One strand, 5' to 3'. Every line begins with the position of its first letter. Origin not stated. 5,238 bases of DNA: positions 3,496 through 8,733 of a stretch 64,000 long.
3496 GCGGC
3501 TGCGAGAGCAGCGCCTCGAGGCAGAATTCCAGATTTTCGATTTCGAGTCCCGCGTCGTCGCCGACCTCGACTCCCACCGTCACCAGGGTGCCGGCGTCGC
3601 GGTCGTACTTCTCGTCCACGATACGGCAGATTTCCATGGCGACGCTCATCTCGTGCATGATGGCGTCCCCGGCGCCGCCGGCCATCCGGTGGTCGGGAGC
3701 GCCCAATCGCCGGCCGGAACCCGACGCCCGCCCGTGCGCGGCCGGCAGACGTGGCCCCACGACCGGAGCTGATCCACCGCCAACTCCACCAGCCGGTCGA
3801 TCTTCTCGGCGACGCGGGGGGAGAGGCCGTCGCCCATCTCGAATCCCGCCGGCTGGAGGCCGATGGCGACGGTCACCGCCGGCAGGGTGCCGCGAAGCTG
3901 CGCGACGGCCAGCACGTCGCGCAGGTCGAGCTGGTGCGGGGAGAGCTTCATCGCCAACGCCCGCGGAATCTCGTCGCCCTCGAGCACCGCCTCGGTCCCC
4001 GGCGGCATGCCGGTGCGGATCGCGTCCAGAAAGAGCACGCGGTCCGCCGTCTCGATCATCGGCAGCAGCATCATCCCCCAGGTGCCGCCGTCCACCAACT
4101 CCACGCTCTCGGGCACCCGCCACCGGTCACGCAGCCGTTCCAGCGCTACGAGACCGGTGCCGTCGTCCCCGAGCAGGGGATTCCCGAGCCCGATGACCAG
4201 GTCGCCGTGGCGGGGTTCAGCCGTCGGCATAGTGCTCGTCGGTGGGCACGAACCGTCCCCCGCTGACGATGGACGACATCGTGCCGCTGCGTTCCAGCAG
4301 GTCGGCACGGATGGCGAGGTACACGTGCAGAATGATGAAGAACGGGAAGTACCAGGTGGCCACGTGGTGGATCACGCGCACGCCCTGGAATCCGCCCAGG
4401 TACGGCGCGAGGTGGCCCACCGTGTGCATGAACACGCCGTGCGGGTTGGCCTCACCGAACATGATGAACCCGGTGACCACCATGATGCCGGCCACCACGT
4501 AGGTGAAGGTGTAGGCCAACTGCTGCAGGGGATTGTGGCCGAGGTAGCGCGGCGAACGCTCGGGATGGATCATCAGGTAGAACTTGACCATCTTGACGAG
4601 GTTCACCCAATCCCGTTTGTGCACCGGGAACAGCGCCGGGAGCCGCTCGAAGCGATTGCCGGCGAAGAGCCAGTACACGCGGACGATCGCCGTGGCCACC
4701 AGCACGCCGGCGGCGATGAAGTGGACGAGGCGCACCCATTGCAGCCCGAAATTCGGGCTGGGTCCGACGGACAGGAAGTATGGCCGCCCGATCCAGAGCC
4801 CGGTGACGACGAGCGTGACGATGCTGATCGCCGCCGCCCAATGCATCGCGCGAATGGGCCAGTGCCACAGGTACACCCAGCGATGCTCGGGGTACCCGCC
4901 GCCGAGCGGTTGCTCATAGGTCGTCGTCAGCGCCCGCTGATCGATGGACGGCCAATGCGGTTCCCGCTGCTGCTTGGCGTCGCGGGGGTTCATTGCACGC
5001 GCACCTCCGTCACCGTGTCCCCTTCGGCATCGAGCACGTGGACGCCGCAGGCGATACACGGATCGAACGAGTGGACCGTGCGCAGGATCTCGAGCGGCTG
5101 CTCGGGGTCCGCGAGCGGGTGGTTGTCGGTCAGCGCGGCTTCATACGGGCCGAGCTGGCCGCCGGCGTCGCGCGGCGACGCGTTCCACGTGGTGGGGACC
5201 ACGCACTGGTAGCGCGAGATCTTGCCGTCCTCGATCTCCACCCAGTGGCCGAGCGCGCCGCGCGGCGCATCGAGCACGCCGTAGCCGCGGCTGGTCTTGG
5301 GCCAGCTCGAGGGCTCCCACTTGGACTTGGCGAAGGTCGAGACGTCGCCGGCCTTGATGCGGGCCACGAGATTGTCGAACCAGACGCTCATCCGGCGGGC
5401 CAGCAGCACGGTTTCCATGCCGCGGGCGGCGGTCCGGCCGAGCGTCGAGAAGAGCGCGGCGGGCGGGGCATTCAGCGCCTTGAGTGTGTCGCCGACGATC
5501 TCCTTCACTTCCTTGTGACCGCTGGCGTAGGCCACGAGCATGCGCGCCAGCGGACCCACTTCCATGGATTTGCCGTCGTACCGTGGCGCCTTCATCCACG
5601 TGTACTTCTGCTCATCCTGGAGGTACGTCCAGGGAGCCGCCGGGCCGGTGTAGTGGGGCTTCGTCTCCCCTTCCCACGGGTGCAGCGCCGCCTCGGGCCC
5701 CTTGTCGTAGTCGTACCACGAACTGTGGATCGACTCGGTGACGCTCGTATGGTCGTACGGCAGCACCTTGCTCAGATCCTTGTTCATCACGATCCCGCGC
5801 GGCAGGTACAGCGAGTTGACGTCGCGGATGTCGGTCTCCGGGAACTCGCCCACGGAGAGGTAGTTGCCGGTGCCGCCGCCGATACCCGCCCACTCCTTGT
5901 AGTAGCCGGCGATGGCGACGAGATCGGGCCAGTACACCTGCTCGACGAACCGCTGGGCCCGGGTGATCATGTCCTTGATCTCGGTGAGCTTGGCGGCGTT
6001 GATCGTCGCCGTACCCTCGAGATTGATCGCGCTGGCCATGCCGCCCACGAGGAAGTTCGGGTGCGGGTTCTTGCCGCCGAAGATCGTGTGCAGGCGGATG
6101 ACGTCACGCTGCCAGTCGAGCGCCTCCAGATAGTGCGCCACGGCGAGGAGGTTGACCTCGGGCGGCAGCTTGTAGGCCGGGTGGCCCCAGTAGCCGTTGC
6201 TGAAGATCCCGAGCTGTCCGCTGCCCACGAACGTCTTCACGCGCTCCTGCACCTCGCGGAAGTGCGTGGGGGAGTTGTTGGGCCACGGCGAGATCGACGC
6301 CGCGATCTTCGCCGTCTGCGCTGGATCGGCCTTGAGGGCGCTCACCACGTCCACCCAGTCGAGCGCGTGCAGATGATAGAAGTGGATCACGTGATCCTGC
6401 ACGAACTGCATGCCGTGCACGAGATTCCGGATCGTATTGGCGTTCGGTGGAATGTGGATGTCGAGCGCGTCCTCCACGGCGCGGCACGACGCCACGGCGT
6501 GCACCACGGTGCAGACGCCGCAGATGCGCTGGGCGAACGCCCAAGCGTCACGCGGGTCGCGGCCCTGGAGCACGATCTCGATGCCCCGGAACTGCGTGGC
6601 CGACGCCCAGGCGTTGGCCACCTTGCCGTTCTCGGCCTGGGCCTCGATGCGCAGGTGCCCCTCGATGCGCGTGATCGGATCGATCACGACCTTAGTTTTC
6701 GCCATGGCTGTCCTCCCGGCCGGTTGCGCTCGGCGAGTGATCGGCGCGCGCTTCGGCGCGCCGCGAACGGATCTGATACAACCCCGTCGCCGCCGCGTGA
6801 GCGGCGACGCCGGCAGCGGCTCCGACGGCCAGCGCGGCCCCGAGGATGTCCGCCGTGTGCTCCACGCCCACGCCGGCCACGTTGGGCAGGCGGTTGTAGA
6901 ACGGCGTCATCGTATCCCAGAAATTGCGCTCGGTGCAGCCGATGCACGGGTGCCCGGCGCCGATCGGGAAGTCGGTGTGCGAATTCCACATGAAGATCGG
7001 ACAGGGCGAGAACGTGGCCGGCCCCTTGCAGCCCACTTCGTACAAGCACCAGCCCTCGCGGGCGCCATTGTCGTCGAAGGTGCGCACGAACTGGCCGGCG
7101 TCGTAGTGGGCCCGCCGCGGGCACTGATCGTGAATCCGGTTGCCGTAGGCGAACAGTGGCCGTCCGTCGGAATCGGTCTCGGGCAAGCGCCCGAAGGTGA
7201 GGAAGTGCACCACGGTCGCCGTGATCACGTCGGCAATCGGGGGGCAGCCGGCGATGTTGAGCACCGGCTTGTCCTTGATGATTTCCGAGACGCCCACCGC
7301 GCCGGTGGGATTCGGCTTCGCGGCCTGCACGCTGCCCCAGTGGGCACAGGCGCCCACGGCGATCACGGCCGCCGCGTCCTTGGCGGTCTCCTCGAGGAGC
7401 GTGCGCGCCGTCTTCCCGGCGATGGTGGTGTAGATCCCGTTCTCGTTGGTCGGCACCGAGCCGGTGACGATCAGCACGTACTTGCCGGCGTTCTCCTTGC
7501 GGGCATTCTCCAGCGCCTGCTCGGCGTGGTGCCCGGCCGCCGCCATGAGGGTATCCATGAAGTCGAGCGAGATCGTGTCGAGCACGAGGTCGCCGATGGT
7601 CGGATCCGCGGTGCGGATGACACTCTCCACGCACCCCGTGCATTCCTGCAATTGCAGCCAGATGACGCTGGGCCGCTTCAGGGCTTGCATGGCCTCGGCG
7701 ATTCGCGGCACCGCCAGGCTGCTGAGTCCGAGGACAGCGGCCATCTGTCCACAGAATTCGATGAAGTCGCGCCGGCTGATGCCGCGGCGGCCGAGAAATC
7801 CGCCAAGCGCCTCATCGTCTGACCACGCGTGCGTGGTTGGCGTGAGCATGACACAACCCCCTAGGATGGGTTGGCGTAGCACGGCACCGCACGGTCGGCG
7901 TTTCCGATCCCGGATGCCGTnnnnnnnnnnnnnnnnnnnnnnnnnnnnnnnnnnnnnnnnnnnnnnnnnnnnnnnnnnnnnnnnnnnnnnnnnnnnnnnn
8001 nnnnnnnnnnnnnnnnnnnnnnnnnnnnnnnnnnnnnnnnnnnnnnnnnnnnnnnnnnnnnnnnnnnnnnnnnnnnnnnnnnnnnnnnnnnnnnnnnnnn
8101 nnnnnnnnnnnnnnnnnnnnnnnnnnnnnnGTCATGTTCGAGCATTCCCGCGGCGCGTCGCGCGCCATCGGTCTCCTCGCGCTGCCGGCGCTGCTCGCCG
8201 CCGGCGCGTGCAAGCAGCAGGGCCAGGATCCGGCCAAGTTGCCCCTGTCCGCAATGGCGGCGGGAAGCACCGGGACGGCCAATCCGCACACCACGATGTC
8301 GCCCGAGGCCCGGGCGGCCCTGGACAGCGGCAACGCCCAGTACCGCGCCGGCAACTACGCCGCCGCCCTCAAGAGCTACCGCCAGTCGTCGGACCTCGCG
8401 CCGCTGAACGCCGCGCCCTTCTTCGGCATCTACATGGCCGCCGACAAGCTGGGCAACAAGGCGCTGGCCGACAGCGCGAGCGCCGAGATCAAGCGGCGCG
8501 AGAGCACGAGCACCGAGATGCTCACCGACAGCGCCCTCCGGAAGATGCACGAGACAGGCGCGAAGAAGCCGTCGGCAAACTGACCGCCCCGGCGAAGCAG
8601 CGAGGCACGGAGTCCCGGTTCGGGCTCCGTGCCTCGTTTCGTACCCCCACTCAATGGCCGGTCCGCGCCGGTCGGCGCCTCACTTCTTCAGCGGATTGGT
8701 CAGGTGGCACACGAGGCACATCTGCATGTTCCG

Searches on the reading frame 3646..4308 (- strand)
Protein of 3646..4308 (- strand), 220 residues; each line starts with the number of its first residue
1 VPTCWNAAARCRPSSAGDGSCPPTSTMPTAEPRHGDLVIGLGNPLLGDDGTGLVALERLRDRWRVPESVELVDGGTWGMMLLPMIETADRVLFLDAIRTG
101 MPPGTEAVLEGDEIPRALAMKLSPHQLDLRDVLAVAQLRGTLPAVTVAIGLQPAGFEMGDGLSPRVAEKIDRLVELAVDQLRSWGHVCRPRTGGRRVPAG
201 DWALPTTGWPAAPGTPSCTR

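Call 68: search_protein_families(library=pfam, proteins=[window:3646-4308:-], max_evalue=0.0001)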
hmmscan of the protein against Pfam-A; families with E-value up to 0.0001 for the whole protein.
window:3646-4308:- (220 aa): 1 family
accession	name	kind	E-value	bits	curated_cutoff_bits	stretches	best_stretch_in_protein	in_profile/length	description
PF01750.23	HycI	-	7.8e-27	94.1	23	1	57-179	5-129/130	Hydrogenase maturation protease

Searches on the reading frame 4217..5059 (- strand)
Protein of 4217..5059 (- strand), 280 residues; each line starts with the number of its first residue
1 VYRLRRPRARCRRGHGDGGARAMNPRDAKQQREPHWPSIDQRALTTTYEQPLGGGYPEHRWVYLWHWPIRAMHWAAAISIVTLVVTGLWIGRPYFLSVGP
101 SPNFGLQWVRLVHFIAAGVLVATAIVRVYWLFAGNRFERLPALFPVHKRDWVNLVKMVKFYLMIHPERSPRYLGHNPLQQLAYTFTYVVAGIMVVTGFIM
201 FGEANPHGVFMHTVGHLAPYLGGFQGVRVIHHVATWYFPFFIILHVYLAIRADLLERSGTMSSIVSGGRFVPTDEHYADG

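Call 41: search_protein_families(library=pfam, proteins=[window:4217-5059:-], max_evalue=0.01)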
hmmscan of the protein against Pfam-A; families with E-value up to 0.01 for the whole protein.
window:4217-5059:- (280 aa): 2 families
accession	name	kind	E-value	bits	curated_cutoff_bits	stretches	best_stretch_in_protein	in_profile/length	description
PF01292.26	Ni_hydr_CYTB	-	5.4e-29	101.7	30.1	1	65-267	2-179/179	Prokaryotic cytochrome b561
PF14358.11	DUF4405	-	0.0078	17.2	26.7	0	186-248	6-64/66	Domain of unknown function (DUF4405)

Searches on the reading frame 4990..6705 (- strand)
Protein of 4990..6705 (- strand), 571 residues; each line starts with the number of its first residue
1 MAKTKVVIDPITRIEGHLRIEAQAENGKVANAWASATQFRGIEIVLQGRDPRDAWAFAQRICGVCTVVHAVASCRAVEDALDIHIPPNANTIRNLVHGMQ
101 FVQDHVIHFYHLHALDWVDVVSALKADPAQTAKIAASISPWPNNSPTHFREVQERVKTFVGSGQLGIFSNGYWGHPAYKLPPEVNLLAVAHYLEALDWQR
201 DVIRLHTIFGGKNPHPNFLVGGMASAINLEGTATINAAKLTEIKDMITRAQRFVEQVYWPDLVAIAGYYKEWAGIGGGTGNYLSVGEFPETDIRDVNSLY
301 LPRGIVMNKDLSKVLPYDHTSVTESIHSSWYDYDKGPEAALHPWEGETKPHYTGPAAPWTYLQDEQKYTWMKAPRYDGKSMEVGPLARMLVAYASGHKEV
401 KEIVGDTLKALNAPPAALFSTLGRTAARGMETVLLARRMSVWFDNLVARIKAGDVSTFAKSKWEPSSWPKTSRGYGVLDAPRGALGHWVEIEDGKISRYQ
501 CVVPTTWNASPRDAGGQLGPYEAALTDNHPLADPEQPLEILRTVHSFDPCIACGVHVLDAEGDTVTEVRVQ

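Call 31: search_solved_structures(query=window:4990-6705:-, max_evalue=1e-50)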
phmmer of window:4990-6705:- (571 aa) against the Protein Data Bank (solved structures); distinct sequences matched with E-value up to 1e-50: 53.
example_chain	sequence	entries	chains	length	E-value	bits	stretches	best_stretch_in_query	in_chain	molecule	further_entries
3myr_B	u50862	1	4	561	1.8e-232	775.9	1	5-556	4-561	Nickel-dependent hydrogenase large subunit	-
4c3o_A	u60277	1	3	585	1.9e-207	693.3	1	5-556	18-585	HYDROGENASE-1 LARGE SUBUNIT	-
3uqy_L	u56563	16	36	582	4.4e-192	642.6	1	4-556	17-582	Hydrogenase-1 large chain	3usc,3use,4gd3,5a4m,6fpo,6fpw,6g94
5lmm_L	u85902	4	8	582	1.1e-191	641.2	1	4-556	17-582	Hydrogenase-1 large chain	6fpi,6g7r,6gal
5lry_L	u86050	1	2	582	1.1e-191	641.2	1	4-556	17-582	Hydrogenase-1 large chain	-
4ue3_LLL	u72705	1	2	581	1.1e-191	641.2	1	4-556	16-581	Hydrogenase-1 large chain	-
5a4i_L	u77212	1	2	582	2.2e-191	640.3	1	4-556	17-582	Hydrogenase-1 large chain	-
5jrd_L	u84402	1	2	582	5.6e-191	639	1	4-556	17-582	Hydrogenase-1 large chain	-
5a4f_L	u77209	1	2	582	5.8e-191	638.9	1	4-556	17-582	Hydrogenase-1 large chain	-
5adu_L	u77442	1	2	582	1.1e-190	638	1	4-556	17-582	Hydrogenase-1 large chain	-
3ayx_A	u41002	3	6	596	4.7e-180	602.9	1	5-556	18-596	Membrane-bound hydrogenase large subunit | Hydrogenase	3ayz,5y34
1h2a_L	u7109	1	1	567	3.2e-178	596.8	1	6-569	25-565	HYDROGENASE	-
1yq9_H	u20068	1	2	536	2.1e-176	590.8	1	3-556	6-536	Periplasmic [NiFe] hydrogenase large subunit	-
2frv_L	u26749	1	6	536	2.2e-176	590.7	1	3-556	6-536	PERIPLASMIC HYDROGENASE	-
4u9h_L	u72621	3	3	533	2.3e-176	590.7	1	6-556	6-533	Periplasmic [NiFe] hydrogenase large subunit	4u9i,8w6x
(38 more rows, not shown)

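Call 70: search_protein_families(library=ncbifam, proteins=[window:4990-6705:-], max_evalue=0.001)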
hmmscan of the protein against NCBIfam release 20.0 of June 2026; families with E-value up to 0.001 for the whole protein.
window:4990-6705:- (571 aa): 11 families
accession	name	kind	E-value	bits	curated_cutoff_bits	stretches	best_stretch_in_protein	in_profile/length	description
NF007550.0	PRK10170.1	equivalog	1.8e-197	657.4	1101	1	3-570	16-596/597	Ni/Fe-hydrogenase large subunit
NF007778.0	PRK10467.1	equivalog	7.2e-187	622.1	969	1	4-570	3-566/567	hydrogenase 2 large subunit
NF033181.1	NiFeSe_hydrog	equivalog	2.2e-155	518.4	600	1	4-566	2-505/507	nickel-dependent hydrogenase large subunit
NF045518.1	H2_NiFeSe_large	exception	3.3e-110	369.2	780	2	175-561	130-485/485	NiFeSe hydrogenase large subunit HysA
TIGR03295.1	frhA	equivalog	1e-36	126.8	392.5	2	5-114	4-114/412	coenzyme F420 hydrogenase subunit alpha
NF041785.2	VhuA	equivalog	7e-27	94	800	1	4-130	2-126/418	F420-non-reducing hydrogenase Vhu subunit A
NF040828.1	sulfhyd_ShyA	equivalog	3.6e-26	92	700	2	6-122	3-120/415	NAD(P)-dependent hydrogenase/sulfhydrogenase 2 subunit alpha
NF040832.1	sulfhyd_HydA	equivalog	6.9e-16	58.4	880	2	472-558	343-424/426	NADPH-dependent hydrogenase/sulfhydrogenase 1 subunit alpha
TIGR01962.1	NuoD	equivalog_domain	5e-06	25.7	459.35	1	16-109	16-110/386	NADH dehydrogenase (quinone) subunit D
NF004739.1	PRK06075.1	equivalog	9.8e-06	24.6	360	1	16-109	14-108/384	NADH-quinone oxidoreductase subunit D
NF040602.1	F420_dehyd_FpoD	exception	0.00024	20.3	600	1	39-109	45-115/372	F420H2 dehydrogenase subunit FpoD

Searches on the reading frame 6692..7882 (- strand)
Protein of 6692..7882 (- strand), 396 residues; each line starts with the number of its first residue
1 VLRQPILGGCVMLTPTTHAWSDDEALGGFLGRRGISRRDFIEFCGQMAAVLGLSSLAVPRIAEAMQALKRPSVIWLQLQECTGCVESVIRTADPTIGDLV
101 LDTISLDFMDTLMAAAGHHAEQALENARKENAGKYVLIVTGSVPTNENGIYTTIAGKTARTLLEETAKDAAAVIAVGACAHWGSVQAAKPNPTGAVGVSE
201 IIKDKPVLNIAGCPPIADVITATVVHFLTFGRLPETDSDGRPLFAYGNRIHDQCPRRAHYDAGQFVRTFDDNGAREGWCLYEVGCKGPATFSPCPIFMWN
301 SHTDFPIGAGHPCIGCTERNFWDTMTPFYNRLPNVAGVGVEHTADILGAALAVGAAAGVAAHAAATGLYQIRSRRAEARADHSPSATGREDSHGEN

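Call 41: search_protein_families(library=pfam, proteins=[window:6692-7882:-], max_evalue=0.01)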
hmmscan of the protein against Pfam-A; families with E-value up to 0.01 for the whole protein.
window:6692-7882:- (396 aa): 2 families
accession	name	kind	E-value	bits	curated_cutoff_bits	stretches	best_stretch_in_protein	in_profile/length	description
PF14720.11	NiFe_hyd_SSU_C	-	1.2e-32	112.5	27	1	246-329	1-80/80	NiFe/NiFeSe hydrogenase small subunit C-terminal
PF01058.29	Oxidored_q6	-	3.9e-28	98.2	27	1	81-226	1-127/128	NADH ubiquinone oxidoreductase, 20 Kd subunit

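Call 70: search_protein_families(library=ncbifam, proteins=[window:6692-7882:-], max_evalue=0.001)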
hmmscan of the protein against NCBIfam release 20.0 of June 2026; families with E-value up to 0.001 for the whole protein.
window:6692-7882:- (396 aa): 6 families
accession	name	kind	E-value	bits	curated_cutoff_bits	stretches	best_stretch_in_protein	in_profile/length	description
TIGR00391.1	hydA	subfamily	1.7e-135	451.9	179.5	1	25-372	5-357/365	hydrogenase small subunit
NF007779.0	PRK10468.1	equivalog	1.7e-104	349.8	659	1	30-342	8-326/372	hydrogenase 2 small subunit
NF045520.1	H2_NiFeSe_small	exception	1.6e-73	247.8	470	1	35-330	2-313/314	NiFeSe hydrogenase small subunit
TIGR03294.1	FrhG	equivalog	7.1e-06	25.9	245.5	1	73-228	4-141/228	coenzyme F420 hydrogenase subunit gamma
NF045875.1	F420_non_VhuG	exception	0.00045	19.6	450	0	197-316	135-236/286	F420-non-reducing hydrogenase subunit VhuG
TIGR01409.1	TAT_signal_seq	domain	0.00073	19.8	16.7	1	35-64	1-29/29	twin-arginine translocation signal domain-containing protein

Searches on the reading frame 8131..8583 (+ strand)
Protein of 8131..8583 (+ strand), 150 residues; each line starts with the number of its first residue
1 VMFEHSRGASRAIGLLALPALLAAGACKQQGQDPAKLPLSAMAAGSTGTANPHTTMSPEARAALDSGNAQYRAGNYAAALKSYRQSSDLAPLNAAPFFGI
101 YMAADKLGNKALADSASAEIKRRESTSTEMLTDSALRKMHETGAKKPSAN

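Call 41: search_protein_families(library=pfam, proteins=[window:8131-8583:+], max_evalue=0.01)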
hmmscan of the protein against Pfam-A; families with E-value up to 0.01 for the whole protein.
window:8131-8583:+ (150 aa): 3 families
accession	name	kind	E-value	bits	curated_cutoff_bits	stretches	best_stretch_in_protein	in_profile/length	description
PF07719.23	TPR_2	-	0.0024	18.3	27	1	66-92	7-33/34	Tetratricopeptide repeat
PF13414.12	TPR_11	-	0.0029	17.7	26.8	1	67-98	1-32/42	TPR repeat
PF13432.12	TPR_16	-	0.0076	17.1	32.7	0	59-91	30-62/65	Tetratricopeptide repeat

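Call 70: search_protein_families(library=ncbifam, proteins=[window:8131-8583:+], max_evalue=0.001)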
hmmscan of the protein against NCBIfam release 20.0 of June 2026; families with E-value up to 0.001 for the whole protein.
window:8131-8583:+ (150 aa): 1 family
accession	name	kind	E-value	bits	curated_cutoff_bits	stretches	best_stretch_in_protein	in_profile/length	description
NF042912.1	Amuc_1098_fam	equivalog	0.00085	17.5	750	1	54-114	35-95/805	Amuc_1098 family type IV pilus outer membrane protein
